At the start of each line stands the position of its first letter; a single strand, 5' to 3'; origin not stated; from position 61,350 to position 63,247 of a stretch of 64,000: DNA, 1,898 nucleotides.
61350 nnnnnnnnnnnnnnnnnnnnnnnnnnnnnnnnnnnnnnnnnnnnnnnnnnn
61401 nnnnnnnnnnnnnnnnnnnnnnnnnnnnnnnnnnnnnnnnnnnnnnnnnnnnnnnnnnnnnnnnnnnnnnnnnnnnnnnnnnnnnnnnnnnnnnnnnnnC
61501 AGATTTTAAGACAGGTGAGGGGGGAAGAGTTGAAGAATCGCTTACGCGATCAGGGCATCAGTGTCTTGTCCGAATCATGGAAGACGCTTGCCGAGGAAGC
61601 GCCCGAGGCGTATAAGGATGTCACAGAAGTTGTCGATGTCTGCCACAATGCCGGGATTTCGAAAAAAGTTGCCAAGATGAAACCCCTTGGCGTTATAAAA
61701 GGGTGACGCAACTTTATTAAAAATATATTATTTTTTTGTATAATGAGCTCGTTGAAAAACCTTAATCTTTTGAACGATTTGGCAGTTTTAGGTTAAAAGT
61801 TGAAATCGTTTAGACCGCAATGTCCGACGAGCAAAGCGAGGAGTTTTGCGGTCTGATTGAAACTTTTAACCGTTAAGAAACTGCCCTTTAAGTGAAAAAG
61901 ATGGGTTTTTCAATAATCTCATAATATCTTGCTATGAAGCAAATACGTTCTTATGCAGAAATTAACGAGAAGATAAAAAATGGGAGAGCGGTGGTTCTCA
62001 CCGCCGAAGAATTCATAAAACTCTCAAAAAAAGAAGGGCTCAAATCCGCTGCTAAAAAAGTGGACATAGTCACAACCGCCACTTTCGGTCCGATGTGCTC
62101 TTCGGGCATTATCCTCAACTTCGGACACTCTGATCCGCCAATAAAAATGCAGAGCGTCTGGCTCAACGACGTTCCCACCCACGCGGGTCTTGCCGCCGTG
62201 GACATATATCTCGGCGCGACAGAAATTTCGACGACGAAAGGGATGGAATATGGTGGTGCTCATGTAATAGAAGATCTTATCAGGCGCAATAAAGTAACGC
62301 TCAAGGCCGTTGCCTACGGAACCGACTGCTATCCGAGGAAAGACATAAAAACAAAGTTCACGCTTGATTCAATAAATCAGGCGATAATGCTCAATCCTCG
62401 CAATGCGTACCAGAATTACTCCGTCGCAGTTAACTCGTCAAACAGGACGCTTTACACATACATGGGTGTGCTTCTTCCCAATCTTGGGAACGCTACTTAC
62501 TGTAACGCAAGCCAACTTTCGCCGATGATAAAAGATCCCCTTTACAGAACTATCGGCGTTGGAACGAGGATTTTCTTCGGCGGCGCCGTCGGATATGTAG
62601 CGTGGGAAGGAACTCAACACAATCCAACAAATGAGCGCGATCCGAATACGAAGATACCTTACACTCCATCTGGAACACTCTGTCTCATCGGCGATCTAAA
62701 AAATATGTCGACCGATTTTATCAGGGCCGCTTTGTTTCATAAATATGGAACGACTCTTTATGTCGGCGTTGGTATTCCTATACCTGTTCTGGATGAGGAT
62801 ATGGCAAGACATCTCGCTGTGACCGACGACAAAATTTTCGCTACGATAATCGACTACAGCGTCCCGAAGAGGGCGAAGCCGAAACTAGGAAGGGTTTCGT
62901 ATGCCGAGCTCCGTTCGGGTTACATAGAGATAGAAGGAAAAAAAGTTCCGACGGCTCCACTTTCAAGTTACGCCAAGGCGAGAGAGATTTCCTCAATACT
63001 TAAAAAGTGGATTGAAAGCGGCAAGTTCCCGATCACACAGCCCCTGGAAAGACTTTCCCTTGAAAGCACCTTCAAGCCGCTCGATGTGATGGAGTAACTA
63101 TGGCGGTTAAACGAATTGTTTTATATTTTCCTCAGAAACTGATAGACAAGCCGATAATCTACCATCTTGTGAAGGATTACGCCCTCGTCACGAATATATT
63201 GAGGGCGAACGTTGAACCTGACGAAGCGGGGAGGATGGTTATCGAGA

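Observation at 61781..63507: Methanogen-type sulfide-dependent homocysteine synthesis pair (COG1900 + NIL-ferredoxin) preceded by a ~105-nt extended stem-loop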

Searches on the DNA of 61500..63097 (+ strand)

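Call 3: search_rna_families(source=window, start=61500, end=62200, threshold=evalue, max_evalue=10, show_alignments=5)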
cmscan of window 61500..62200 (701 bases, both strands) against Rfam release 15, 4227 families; matches with E-value up to 10: 14.
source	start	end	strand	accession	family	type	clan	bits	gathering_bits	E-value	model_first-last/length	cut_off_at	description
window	61751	61794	+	RF04060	mir-703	Gene; miRNA;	-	22.7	88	0.08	1-67/67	no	mir-703 microRNA precursor family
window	61790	61872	-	RF04070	MIR6440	Gene; miRNA;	-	22.3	95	0.12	1-108/108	no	MIR6440 microRNA precursor family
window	61790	61872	+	RF04070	MIR6440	Gene; miRNA;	-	21.7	95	0.18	1-108/108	no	MIR6440 microRNA precursor family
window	62119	62163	+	RF04006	mir-9338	Gene; miRNA;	-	19.1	98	0.25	1-67/67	no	mir-9338 microRNA precursor family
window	61667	61733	+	RF01581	RUF6-5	Gene; sRNA;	-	18.9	70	0.56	1-156/156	no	Plasmodium RNA of unknown function RUF6-5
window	61929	61992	+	RF00049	SNORD36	Gene; snRNA; snoRNA; CD-box;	CL00051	17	30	9.5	1-77/77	no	Small nucleolar RNA SNORD36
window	61769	61814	+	RF00727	bantam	Gene; miRNA;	CL00091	16.1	61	5.7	22-66/82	no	bantam microRNA precursor family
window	61791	61872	-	RF03362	mir-9436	Gene; miRNA;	-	15.2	80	6.8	1-66/66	no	mir-9436 microRNA precursor family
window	61863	61938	-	RF02109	DLEU2_5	Gene; lncRNA;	-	14.9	40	9.5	1-84/84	no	Deleted in lymphocytic leukemia 2 conserved region 5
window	61752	61772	-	RF02129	GNAS-AS1_3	Gene; lncRNA;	-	14.8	42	0.91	1-38/38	no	GNAS antisense RNA 1 conserved region 3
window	61905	61973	+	RF03886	mir-1993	Gene; miRNA;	-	14.8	82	7.6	1-69/69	no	mir-1993 microRNA precursor family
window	62070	62135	+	RF02292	TtnuCD16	Gene; snRNA; snoRNA; CD-box;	-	13.4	75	6.3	1-58/58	no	Tetrahymena snoRNA TtnuCD16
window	61852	61971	+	RF03166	glycine-GGAnGA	Cis-reg; riboswitch;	CL00125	11.9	110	7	1-177/177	no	glycine-GGAnGA riboswitch aptamer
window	61696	61737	+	RF00026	U6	Gene; snRNA; splicing;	CL00009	11.8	44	6.4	1-105/105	no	U6 spliceosomal RNA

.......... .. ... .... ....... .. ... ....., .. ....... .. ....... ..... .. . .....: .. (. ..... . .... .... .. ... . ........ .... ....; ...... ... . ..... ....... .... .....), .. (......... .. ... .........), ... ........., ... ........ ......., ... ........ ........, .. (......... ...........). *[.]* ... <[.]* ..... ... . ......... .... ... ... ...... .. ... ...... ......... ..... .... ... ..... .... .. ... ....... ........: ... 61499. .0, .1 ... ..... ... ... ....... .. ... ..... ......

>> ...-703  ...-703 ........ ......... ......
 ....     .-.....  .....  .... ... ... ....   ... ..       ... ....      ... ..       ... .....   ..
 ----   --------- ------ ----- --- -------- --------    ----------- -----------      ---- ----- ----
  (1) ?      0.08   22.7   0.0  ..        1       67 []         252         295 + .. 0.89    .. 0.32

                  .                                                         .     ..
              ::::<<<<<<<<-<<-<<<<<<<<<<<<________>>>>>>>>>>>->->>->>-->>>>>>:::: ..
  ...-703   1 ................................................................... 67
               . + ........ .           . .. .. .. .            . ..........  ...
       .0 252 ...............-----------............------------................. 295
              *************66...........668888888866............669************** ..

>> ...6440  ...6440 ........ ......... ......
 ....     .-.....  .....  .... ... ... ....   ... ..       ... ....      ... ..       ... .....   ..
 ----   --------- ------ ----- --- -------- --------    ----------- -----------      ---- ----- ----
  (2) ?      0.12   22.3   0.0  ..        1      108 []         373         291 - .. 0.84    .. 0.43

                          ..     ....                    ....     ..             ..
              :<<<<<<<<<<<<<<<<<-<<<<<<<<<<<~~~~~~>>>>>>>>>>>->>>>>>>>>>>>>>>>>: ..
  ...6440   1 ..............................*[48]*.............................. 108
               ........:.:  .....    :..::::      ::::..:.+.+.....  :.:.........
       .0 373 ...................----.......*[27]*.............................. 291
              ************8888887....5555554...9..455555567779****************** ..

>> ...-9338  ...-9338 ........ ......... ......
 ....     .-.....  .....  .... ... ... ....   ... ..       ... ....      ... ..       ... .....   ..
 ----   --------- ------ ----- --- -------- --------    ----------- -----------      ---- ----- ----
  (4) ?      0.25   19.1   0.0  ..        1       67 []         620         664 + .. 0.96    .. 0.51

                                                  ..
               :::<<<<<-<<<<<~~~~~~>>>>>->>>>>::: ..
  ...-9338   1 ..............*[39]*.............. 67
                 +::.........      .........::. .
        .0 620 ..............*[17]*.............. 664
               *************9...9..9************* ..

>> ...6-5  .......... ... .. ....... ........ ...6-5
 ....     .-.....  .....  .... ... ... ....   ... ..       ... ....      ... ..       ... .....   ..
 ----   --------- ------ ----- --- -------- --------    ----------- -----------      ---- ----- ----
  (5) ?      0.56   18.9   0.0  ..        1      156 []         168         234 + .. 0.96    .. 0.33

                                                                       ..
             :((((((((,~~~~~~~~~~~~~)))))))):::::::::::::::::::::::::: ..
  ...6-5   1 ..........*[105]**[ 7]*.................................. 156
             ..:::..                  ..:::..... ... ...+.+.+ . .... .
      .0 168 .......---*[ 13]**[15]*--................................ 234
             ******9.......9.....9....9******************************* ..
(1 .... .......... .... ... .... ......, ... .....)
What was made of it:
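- On Riboswitch (SAM-I to SAM-VI, SAH, other) or T-box leader: cmscan of 61500-62200 at E <= 10 gives only miRNA-type hairpin noise of 23 bits or less, far below gathering scores (call 3).
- No Rfam hit at E <= 10 (call 3). No match to 6S or any other Rfam family (call 3).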

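Call 14: search_rna_families(sources=[L001, L002, L003, L004, L005, L006, L007, L008, L009, L010, L011, L012, L013, L014, L015, L016, L017, L018, L019, L020], threshold=gathering)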
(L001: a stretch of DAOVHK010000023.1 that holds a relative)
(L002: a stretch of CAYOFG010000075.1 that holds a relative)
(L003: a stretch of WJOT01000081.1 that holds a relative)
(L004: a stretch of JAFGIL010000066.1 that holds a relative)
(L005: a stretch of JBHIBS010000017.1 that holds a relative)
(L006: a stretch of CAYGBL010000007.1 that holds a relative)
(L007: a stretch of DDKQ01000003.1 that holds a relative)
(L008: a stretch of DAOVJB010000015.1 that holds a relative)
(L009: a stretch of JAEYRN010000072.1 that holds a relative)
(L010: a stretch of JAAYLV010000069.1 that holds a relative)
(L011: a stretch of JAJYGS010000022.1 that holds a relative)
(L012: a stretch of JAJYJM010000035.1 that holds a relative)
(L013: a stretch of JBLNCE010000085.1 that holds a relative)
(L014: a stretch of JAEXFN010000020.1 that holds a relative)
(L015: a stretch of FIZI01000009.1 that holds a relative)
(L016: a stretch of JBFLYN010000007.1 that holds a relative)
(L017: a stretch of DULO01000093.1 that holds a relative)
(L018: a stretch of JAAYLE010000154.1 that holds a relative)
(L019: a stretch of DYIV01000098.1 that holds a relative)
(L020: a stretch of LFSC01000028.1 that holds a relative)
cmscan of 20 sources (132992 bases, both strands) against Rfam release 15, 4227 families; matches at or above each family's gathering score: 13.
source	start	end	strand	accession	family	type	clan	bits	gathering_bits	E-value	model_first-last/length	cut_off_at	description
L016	2099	2204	+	RF00162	SAM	Cis-reg; riboswitch;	CL00012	96.5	44.4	1.1e-21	1-108/108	no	SAM riboswitch aptamer (S box leader)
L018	2809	2914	+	RF00162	SAM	Cis-reg; riboswitch;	CL00012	95.6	44.4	1.9e-21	1-108/108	no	SAM riboswitch aptamer (S box leader)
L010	2810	2914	+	RF00162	SAM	Cis-reg; riboswitch;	CL00012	95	44.4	3e-21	1-108/108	no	SAM riboswitch aptamer (S box leader)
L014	2827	2932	+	RF00162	SAM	Cis-reg; riboswitch;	CL00012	92.8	44.4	1.3e-20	1-108/108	no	SAM riboswitch aptamer (S box leader)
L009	2703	2805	+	RF00162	SAM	Cis-reg; riboswitch;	CL00012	89.2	44.4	1.4e-19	1-108/108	no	SAM riboswitch aptamer (S box leader)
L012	2727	2834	+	RF00162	SAM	Cis-reg; riboswitch;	CL00012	89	44.4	1.6e-19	1-108/108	no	SAM riboswitch aptamer (S box leader)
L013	2776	2909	+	RF00162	SAM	Cis-reg; riboswitch;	CL00012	88.8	44.4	1.9e-19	1-108/108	no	SAM riboswitch aptamer (S box leader)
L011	528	634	+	RF00162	SAM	Cis-reg; riboswitch;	CL00012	86.5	44.4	8.5e-19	1-108/108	no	SAM riboswitch aptamer (S box leader)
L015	2741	2852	+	RF00162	SAM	Cis-reg; riboswitch;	CL00012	76.6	44.4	6.5e-16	1-108/108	no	SAM riboswitch aptamer (S box leader)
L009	6775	6848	+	RF00005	tRNA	Gene; tRNA;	CL00001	62.7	29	6.6e-11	1-71/71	no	tRNA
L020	80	152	+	RF00005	tRNA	Gene; tRNA;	CL00001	62.7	29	6.8e-11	1-71/71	no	tRNA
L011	250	333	-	RF00005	tRNA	Gene; tRNA;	CL00001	55.7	29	5.5e-09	1-71/71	no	tRNA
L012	2474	2557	-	RF00005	tRNA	Gene; tRNA;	CL00001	55.7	29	5.5e-09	1-71/71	no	tRNA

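Call 31: search_dna_similar(query=window:61745-61925:+, collection=plasmids, mode=distant, max_evalue=0.01)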
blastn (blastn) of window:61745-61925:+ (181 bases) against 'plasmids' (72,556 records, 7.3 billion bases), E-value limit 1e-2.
No match.

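Call 57: search_dna_similar(query=window:61745-61925:+, collection=phages, mode=distant, max_evalue=0.01)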
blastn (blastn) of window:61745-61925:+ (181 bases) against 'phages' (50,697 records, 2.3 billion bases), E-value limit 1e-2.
No match.
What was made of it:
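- plasmid and phage records (calls 31, 57).
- Tried and rejected: Plasmid and phage blastn gave no match (calls 31, 57).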

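Call 60: search_rna_families(sources=[L081, L082, L083, L084, L085, L086, L087, L088, L089, L090, L091, L092, L093, L094, L095, L096, L098, L100, L161, L162], threshold=gathering)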
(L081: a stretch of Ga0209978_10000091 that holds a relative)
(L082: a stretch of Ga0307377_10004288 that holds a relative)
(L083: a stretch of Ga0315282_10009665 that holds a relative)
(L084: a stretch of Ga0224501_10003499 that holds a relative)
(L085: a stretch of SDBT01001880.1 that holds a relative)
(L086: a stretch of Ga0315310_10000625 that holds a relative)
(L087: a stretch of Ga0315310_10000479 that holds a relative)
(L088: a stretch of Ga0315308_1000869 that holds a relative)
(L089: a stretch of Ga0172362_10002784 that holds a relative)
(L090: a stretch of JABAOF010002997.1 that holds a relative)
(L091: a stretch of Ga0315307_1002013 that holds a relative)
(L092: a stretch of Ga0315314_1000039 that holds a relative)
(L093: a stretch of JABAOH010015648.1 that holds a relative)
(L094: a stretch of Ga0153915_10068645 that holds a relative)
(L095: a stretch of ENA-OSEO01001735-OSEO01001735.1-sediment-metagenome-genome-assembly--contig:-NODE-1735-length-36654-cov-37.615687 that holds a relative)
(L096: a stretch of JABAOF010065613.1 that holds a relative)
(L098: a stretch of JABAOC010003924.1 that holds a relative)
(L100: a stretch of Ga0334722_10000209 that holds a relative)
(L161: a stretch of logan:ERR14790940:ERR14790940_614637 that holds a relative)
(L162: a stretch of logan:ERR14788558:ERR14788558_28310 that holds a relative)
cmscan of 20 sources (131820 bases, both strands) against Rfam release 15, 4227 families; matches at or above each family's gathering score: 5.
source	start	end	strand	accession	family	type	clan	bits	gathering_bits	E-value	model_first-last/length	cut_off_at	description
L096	1423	1716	+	RF00230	T-box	Cis-reg; leader;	-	99.8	93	1.7e-20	1-219/219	no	T-box leader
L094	452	554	+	RF00162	SAM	Cis-reg; riboswitch;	CL00012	88.2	44.4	2.7e-19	1-108/108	no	SAM riboswitch aptamer (S box leader)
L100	2655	2768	+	RF00162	SAM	Cis-reg; riboswitch;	CL00012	82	44.4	1.8e-17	1-108/108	no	SAM riboswitch aptamer (S box leader)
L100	4779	4849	+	RF00005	tRNA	Gene; tRNA;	CL00001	57.7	29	1.6e-09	1-71/71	no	tRNA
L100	2391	2470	-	RF00005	tRNA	Gene; tRNA;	CL00001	57.1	29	2.2e-09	1-71/71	no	tRNA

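Call 61: search_rna_families(source=L004, start=2600, end=3010, threshold=evalue, max_evalue=0.01, show_alignments=1)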
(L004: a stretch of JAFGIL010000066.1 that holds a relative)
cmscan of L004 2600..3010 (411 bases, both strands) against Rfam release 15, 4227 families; matches with E-value up to 0.01: 1.
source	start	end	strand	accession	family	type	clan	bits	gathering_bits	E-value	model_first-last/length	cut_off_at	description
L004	2773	2913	+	RF00162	SAM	Cis-reg; riboswitch;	CL00012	42.2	44.4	2.1e-08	1-108/108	no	SAM riboswitch aptamer (S box leader)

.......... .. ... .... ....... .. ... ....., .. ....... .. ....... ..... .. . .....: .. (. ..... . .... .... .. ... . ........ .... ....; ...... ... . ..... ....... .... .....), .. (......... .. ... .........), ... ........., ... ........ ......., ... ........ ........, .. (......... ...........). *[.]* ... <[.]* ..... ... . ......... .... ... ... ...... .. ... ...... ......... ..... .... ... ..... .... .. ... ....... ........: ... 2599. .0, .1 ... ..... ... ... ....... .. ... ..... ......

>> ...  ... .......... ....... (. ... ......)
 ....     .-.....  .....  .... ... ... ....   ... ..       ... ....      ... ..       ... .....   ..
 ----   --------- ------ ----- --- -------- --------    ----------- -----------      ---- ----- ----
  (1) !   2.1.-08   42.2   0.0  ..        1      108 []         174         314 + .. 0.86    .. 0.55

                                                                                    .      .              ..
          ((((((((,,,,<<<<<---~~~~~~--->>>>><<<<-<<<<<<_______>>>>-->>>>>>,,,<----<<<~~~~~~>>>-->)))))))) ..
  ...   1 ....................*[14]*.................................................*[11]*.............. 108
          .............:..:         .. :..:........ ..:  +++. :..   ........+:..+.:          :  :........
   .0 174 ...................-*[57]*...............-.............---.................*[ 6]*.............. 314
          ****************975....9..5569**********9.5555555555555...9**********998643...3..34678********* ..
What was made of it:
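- Closest known: SAM-I. Same: They were found here in 11 of 38 other loci, and in near-threshold form in an Endomicrobiales MAG (calls 14, 60, 61).
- Homologous genes elsewhere are SAM-I controlled, in 11 of 38 loci plus a near-threshold S-box in an Endomicrobiales MAG (calls 14, 60, 61).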

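Call 64: build_rna_model(alignment_id=A2)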
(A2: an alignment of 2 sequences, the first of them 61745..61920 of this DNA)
Model R1 built from alignment A2 (2 sequences, 185 columns); structure: RNAalifold consensus.
model positions 185; base pairs 51; branch points 0; effective number of sequences 1.17; information 0.59 bits per position. Calibrated on 0.2 Mb of random sequence (short: E-values are rough).
structure used (alignment columns):
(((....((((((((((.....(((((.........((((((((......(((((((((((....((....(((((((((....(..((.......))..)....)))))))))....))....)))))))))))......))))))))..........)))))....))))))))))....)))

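Call 66: search_with_rna_model(model_id=R1, sources=[window, L001, L002, L003, L004, L005, L006, L007, L008, L009, L010, L011, L012, L013, L014, L015, L016, L017, L018, L019, L020, L021, L022, L023, L024, L025, L026, L027, L028, L029, L030, L031, L032, L033, L034, L035, L036, L037, L038, L039, L040, L041, L042, L043, L044, L045, L046, L047, L048, L049, L050, L051, L052, L053, L054, L055, L056, L057, L058, L059, L060, L061, L062, L063, L064, L065, L066, L067, L068, L069, L070, L071, L072, L073, L074, L075, L076, L077, L078, L079, L080, L161, L162, L163, L179, L180, L181, L182, L183, L184, L185, L186], max_evalue=10)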
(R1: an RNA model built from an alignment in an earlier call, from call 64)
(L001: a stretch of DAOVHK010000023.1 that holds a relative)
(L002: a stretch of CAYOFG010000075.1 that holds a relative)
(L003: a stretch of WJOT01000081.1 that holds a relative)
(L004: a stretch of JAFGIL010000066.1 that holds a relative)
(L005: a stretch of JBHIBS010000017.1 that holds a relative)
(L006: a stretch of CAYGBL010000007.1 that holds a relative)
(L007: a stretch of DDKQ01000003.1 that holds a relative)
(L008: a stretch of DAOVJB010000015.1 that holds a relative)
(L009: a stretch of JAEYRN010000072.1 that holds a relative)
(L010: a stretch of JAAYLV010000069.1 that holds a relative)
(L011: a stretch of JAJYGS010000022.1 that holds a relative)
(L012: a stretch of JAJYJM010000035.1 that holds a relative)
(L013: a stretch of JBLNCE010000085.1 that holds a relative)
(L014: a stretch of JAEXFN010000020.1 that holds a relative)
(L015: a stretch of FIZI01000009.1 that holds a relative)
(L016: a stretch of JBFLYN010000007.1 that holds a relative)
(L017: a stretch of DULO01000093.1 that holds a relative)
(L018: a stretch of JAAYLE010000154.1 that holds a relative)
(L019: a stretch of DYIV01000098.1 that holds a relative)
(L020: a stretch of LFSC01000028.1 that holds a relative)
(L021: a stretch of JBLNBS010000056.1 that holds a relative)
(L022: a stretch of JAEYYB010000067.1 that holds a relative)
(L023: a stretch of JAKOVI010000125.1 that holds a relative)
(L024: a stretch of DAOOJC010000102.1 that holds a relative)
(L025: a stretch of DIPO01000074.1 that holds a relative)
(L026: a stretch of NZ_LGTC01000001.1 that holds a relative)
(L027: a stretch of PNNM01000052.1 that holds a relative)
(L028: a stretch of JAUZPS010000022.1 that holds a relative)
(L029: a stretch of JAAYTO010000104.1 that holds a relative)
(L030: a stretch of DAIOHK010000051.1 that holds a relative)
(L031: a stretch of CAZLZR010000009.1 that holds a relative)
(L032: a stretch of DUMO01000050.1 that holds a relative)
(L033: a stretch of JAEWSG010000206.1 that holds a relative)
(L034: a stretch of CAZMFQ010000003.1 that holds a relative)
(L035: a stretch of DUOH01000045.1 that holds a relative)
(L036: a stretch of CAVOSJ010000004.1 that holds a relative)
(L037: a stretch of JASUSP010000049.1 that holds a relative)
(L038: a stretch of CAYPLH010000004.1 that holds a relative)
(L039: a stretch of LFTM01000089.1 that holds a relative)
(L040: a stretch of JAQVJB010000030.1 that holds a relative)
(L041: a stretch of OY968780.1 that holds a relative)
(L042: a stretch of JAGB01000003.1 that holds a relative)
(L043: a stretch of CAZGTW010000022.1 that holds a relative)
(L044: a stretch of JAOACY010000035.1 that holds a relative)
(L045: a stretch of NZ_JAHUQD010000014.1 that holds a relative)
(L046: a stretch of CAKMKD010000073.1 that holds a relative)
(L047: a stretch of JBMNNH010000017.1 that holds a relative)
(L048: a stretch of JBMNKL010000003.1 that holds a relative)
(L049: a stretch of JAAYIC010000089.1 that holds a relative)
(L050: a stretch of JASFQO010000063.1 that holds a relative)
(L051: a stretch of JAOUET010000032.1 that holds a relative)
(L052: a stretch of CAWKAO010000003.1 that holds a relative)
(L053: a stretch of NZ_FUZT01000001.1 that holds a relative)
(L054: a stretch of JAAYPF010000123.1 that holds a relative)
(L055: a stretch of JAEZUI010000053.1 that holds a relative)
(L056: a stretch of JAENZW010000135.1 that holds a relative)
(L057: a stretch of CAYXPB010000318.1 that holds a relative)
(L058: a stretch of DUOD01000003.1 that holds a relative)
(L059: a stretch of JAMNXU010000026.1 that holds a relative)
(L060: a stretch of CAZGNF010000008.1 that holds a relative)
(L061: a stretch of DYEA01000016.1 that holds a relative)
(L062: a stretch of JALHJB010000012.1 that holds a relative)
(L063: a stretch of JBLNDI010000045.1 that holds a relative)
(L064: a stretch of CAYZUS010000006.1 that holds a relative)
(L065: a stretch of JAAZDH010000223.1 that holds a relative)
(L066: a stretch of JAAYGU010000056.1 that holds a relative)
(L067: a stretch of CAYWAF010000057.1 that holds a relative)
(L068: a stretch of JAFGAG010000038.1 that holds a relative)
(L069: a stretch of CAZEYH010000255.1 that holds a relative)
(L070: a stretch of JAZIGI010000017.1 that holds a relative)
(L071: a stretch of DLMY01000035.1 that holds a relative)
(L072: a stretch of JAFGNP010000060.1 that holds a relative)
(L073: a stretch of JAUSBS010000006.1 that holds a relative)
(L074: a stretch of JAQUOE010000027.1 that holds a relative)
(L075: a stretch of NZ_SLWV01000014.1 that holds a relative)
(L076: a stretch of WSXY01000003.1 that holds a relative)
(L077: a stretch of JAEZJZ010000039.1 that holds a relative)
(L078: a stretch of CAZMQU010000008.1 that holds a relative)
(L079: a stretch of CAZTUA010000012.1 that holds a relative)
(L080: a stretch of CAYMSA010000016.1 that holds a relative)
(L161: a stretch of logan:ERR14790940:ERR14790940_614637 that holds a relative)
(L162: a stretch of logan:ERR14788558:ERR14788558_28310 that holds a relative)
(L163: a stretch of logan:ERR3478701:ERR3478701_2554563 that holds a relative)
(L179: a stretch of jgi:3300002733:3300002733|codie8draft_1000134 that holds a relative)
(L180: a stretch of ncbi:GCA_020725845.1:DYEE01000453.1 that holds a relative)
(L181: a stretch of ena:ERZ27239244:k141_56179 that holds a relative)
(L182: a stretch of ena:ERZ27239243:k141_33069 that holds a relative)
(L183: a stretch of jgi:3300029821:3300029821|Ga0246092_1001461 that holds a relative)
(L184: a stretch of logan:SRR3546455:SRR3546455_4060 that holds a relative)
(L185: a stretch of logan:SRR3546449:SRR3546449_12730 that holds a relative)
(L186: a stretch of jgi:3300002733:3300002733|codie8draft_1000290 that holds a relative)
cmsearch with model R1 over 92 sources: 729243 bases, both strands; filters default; matches with E-value up to 10: 5.
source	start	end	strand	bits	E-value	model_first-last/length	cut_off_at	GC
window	61745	61920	+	194.6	6.4e-45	1-185/185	no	0.38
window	61745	61920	-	192.4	2.3e-44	1-185/185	no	0.38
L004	4614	4695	-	14.8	1.8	1-185/185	no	0.3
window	25448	25517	+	14.3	2.4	1-185/185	no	0.27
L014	2773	2828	+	12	8.7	1-185/185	no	0.21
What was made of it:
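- The covariance model scores 194.6 and 192.4 bits on + and - (call 66).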
